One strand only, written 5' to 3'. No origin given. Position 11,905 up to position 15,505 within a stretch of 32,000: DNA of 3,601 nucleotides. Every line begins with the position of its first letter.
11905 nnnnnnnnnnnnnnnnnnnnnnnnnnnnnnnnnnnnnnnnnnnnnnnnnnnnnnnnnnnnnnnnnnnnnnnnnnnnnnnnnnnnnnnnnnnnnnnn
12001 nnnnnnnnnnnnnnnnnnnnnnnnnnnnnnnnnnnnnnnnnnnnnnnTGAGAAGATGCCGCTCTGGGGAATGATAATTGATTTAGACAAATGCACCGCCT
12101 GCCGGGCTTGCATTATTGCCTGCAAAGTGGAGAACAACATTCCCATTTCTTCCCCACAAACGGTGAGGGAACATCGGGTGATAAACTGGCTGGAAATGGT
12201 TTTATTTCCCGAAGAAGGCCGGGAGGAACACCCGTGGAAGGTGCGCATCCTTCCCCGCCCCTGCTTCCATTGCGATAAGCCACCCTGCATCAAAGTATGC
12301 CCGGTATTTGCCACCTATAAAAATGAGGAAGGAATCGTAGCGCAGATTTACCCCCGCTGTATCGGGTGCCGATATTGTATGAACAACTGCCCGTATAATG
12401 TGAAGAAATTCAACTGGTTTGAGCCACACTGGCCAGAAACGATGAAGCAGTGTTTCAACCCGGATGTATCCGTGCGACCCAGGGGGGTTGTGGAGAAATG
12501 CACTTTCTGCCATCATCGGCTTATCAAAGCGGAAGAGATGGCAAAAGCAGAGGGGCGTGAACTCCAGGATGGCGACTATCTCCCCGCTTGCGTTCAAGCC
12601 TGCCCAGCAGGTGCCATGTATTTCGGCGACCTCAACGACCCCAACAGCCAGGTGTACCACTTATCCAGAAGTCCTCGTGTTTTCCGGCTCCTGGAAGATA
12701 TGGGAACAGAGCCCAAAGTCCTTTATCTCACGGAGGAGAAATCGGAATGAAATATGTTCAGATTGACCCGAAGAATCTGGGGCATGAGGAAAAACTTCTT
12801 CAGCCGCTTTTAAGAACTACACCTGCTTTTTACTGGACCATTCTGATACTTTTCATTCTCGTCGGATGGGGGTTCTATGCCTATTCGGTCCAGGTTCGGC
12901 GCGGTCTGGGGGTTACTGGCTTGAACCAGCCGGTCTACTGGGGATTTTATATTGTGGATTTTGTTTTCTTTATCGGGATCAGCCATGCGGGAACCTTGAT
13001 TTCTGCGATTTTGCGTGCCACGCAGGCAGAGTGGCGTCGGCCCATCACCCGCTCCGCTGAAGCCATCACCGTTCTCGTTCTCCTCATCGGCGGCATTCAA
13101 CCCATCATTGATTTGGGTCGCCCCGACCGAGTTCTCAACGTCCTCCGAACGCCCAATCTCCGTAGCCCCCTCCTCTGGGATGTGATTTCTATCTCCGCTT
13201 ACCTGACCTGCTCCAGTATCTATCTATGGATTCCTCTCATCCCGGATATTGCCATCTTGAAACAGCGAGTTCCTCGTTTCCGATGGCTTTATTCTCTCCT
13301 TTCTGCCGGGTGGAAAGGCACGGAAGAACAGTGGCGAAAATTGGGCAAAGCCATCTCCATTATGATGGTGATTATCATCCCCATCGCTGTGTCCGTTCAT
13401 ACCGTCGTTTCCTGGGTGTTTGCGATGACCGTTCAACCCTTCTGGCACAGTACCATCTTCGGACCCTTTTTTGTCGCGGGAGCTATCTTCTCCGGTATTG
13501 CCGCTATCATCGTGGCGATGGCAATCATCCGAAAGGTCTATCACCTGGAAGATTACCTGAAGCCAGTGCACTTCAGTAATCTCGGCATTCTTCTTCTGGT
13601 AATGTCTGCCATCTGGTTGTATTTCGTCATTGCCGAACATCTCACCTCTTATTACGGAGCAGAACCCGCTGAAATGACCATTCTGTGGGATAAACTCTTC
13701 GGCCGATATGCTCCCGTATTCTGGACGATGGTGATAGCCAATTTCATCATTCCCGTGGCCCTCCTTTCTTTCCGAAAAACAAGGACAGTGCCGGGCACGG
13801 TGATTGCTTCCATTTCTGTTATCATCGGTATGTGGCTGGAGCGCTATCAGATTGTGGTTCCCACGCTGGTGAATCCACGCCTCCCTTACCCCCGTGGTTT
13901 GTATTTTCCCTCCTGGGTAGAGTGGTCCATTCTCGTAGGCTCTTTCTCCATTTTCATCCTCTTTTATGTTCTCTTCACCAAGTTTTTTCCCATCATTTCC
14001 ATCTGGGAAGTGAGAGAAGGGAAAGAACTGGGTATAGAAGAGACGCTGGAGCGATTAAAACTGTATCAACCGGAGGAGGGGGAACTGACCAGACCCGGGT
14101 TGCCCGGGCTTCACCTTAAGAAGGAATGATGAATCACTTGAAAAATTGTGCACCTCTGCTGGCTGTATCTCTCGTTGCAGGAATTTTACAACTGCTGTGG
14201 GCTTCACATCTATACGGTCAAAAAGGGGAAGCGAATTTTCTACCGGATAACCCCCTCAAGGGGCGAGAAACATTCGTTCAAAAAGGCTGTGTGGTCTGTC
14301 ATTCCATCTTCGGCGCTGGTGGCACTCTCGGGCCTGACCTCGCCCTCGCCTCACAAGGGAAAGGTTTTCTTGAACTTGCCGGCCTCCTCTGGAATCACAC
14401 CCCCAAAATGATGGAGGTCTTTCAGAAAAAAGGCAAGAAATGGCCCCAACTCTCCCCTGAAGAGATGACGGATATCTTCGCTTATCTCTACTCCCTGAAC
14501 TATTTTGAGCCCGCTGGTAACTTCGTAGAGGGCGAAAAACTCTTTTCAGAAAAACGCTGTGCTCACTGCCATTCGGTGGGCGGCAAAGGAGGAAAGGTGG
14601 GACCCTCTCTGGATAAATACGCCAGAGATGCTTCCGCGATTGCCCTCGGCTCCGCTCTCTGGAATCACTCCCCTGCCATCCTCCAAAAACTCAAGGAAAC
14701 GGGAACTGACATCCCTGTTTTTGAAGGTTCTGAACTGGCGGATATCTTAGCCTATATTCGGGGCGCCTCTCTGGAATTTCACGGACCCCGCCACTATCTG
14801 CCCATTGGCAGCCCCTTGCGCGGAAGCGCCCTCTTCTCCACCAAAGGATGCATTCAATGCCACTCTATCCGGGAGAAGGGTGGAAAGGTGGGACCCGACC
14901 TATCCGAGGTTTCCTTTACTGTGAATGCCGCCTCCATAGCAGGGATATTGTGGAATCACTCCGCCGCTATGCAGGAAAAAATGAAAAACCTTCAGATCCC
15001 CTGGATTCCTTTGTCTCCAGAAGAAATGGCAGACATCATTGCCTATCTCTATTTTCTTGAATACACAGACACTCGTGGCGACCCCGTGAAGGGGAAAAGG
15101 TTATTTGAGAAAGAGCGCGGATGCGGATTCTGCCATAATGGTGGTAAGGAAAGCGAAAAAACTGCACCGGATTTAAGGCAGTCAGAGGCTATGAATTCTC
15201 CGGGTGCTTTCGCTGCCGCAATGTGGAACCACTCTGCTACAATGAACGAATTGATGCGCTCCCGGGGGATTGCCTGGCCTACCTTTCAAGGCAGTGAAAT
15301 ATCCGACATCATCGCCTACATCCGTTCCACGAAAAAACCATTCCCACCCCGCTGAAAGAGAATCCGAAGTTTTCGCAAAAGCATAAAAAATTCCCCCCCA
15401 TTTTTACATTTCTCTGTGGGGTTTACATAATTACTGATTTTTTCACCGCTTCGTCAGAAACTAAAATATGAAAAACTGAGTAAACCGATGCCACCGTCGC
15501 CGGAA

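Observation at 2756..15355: Ten-gene coupled respiratory operon with a tandemly duplicated MoPt-fold / FeS / NrfD-like / four-domain cytochrome c module: an ACIII/Qrc-like architecture that fits no canonical layout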

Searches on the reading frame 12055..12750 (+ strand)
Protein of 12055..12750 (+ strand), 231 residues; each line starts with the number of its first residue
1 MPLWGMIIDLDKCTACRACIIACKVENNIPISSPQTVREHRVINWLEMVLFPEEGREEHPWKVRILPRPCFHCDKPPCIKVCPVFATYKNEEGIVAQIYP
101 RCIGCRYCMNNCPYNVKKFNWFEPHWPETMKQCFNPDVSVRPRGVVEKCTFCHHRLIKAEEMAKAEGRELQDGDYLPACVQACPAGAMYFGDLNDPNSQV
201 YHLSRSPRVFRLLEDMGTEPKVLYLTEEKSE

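Call 4: search_protein_families(library=pfam, proteins=[window:12055-12750:+], max_evalue=0.01)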
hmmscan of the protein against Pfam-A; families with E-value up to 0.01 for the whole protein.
window:12055-12750:+ (231 aa): 14 families
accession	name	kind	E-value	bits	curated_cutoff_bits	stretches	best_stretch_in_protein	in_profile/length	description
PF13247.11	Fer4_11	-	5.8e-14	52.5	26.2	1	63-122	3-64/100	4Fe-4S dicluster domain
PF12838.12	Fer4_7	-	3.5e-13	50.2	27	2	101-187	1-52/52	4Fe-4S dicluster domain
PF13187.11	Fer4_9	-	2.6e-12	47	27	2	101-188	1-52/52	4Fe-4S dicluster domain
PF13237.11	Fer4_10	-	1.8e-10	41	25.5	2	63-113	2-53/53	4Fe-4S dicluster domain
PF00037.32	Fer4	-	3.6e-10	39.7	21.1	2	7-25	2-20/24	4Fe-4S binding domain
PF12797.12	Fer4_2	-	2.2e-08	34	24.5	2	4-24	1-21/22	4Fe-4S binding domain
PF13183.11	Fer4_8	-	1.8e-07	32.1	27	0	101-153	4-58/68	4Fe-4S dicluster domain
PF13534.11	Fer4_17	-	3.6e-07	31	22.2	1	101-153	1-50/61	4Fe-4S dicluster domain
PF12837.12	Fer4_6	-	6.1e-07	29.5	25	2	101-116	8-23/24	4Fe-4S binding domain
PF12798.12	Fer4_3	-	2.5e-05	25.2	27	0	102-115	1-14/15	4Fe-4S binding domain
PF14697.11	Fer4_21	-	8.2e-05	23.1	35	1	68-114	6-53/59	4Fe-4S dicluster domain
PF13484.11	Fer4_16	-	0.00035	21.7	30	0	98-115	49-66/66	4Fe-4S double cluster binding domain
PF12800.12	Fer4_4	-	0.00074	20.1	24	0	11-25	2-16/17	4Fe-4S binding domain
PF25160.1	LdpA_Fe-S-bd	-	0.003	17.7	27.6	1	72-115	4-41/49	LdpA Fe-S cluster-binding domain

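Call 5: search_protein_families(library=ncbifam, proteins=[window:12055-12750:+], max_evalue=0.01)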
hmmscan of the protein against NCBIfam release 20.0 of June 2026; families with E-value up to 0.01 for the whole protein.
window:12055-12750:+ (231 aa): 42 families (the best 25 are shown)
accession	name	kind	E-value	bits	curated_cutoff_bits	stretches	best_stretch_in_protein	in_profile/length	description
NF041782.1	mnquin_red_QrcC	equivalog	5.8e-91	304.4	400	1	4-228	1-228/239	menaquinone reductase iron-sulfur cluster-binding subunit QrcC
NF045797.1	DsrO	equivalog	1.7e-52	178.2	200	1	4-225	44-234/235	sulfate reduction electron transfer complex DsrMKJOP subunit DsrO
NF041715.1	arsenate_red_ArrB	equivalog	1.1e-39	136.4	450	2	4-125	3-112/233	arsenate respiratory reductase iron-sulfur subunit ArrB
NF011569.0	PRK14993.1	equivalog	3e-37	128.4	416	2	4-120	44-150/244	tetrathionate reductase subunit TtrB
TIGR03149.1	cyt_nit_nrfC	equivalog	2.2e-31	108.9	377.6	1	4-229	39-220/225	cytochrome c nitrite reductase Fe-S protein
TIGR02951.1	DMSO_dmsB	equivalog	3.1e-26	92.3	214.1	1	5-120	3-115/161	DMSO/selenate family reductase complex B subunit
NF008134.0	PRK10882.1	equivalog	4.9e-24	85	263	1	5-195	40-210/329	hydrogenase 2 operon protein HybA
NF038355.1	FDH3_beta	equivalog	4.5e-22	78.9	240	1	7-195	6-166/180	formate dehydrogenase FDH3 subunit beta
TIGR03478.1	DMSO_red_II_bet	subfamily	1e-19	70.6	480.7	1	53-225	113-253/321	DMSO reductase family type II enzyme, iron-sulfur subunit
NF045715.1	sulf_resp_HmcB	equivalog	3.8e-19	68.9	420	1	5-194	38-199/307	sulfate respiration complex iron-sulfur protein HmcB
NF042979.1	EthbenzDh_ebdB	equivalog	4.4e-16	58.7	740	1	65-122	148-206/354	ethylbenzene dehydrogenase subunit beta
TIGR01582.1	FDH-beta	equivalog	5.4e-16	58.5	334.7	1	6-122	24-146/283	formate dehydrogenase subunit beta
TIGR01660.1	narH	equivalog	1.9e-13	49.7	524.05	1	65-134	178-247/492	nitrate reductase subunit beta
NF007382.0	PRK09898.1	equivalog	6e-11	42.3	213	1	7-118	62-172/208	ferredoxin-like protein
NF007658.0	PRK10330.1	equivalog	2.8e-10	40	260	1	70-190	58-154/181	electron transport protein HydN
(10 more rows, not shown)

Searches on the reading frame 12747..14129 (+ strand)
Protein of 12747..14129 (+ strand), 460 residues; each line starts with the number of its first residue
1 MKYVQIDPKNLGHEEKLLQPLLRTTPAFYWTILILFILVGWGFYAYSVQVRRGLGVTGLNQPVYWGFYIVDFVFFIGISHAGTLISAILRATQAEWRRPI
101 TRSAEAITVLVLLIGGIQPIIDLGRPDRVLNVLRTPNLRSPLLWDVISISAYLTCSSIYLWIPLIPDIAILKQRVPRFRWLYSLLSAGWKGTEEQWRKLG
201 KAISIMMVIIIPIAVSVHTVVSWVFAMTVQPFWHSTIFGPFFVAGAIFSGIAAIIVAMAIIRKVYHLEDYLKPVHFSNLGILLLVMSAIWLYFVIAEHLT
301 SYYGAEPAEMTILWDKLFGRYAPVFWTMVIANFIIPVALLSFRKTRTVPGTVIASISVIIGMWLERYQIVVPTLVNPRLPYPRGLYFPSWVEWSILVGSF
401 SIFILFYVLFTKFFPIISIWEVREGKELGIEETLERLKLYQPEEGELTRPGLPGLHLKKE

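Call 4: search_protein_families(library=pfam, proteins=[window:12747-14129:+], max_evalue=0.01)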
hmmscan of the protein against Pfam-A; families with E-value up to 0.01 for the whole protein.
window:12747-14129:+ (460 aa): 1 family
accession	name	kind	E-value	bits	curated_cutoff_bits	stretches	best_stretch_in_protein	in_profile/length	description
PF03916.19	NrfD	-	8.4e-37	127.9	25.8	1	56-374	2-309/313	Polysulphide reductase, NrfD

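Call 5: search_protein_families(library=ncbifam, proteins=[window:12747-14129:+], max_evalue=0.01)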
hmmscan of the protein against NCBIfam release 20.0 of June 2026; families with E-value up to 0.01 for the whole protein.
window:12747-14129:+ (460 aa): 3 families
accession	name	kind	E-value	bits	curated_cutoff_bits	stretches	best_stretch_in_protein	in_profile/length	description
NF045798.1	DsrP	equivalog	1.7e-37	129.7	350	2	20-163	4-143/346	sulfate reduction electron transfer complex DsrMKJOP subunit DsrP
NF008133.1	PRK10881.1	equivalog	4.8e-13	49.3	450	1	28-417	12-374/377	Ni/Fe-hydrogenase cytochrome b subunit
NF041784.1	mnquin_red_QrcD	equivalog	1.8e-09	37.4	570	1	27-417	17-401/408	menaquinone reductase integral membrane subunit QrcD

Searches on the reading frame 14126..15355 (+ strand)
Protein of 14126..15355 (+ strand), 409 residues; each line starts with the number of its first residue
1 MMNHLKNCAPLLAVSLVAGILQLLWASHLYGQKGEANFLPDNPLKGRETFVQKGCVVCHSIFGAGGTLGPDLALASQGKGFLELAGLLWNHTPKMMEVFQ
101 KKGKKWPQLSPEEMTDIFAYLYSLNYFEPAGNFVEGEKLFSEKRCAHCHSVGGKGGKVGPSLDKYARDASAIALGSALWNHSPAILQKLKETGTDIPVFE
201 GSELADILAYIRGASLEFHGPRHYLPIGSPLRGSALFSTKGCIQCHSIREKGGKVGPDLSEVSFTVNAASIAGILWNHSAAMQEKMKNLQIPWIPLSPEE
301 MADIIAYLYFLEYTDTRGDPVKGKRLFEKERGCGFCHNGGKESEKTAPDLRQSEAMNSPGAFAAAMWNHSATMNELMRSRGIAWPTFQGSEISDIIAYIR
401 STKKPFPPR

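Call 4: search_protein_families(library=pfam, proteins=[window:14126-15355:+], max_evalue=0.01)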
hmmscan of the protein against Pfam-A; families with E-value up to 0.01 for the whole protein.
window:14126-15355:+ (409 aa): 5 families
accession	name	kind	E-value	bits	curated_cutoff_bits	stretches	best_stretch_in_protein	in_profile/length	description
PF00034.26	Cytochrom_C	-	5.8e-33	114.5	21.3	4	134-213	2-88/90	Cytochrome c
PF13442.11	Cytochrome_CBB3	-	2e-20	73.3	27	2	232-308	5-68/68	Cytochrome C oxidase, cbb3-type, subunit III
PF14495.11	Cytochrom_C550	-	2e-05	24.7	27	0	319-350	25-54/136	Cytochrome c-550 domain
PF14522.11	Cytochrome_C7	-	8.8e-05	22.7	24.8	0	327-344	38-55/67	Cytochrome c7 and related cytochrome c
PF02433.20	FixO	-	0.0034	17.3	29.6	0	44-60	51-67/219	Cytochrome C oxidase, mono-heme subunit/FixO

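Call 5: search_protein_families(library=ncbifam, proteins=[window:14126-15355:+], max_evalue=0.01)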
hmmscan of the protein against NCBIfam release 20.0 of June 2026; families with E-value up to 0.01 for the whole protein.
window:14126-15355:+ (409 aa): 16 families
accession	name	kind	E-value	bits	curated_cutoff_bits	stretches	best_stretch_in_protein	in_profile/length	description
TIGR02603.1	CxxCH_TIGR02603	domain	4.8e-29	101.1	68.15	4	232-288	5-60/134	putative heme-binding domain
TIGR04485.1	thiosulf_SoxX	equivalog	1.4e-25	89.7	61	3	242-309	5-76/78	sulfur oxidation c-type cytochrome SoxX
NF050122.1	bc1_QcrC_actin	exception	1.8e-14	53.6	200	2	134-315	42-215/253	cytochrome bc1 complex diheme cytochrome c subunit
NF040971.1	cytc_ExtS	equivalog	1.7e-12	47.1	100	1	131-178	76-123/262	selenite/tellurite reduction operon c-type cytochrome lipoprotein ExtS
NF045773.1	cytochro_C550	exception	8.3e-12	45.1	125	1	239-288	57-105/118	cytochrome c550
TIGR00782.1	ccoP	equivalog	1.3e-09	37.8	179.95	1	233-350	110-233/285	cytochrome-c oxidase, cbb3-type subunit III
NF045774.1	cytochro_C551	exception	1.8e-09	37.5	118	1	239-286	47-93/110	cytochrome c551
NF011054.0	PRK14486.1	equivalog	3e-09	36.8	447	0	321-404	216-292/294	putative bifunctional cbb3-type cytochrome c oxidase subunit II/cytochrome c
TIGR04494.1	c550_PedF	equivalog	3.2e-09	36.8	122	0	142-169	59-86/133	cytochrome c-550 PedF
NF052248.1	SorU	equivalog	6.1e-09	36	100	0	138-172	3-42/72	SorU family sulfite dehydrogenase c-type cytochrome subunit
NF045930.1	Cytc6PetJCyano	equivalog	5.4e-06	26.3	135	0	130-154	25-48/110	cytochrome c6 PetJ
NF011055.0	PRK14487.1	subfamily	9.3e-05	22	218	0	43-60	56-73/212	cbb3-type cytochrome c oxidase subunit II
TIGR03045.1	PS_II_C550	equivalog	0.00036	20.2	177.75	0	322-344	53-73/159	photosystem II cytochrome c-550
NF040606.1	CytoC_perox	subfamily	0.0053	16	150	0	135-153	300-317/524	di-heme-cytochrome C peroxidase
NF043008.1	Cyt550_Brdyrhiz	equivalog_domain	0.0054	16.9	240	0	239-262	34-58/131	cytochrome c-550 CycA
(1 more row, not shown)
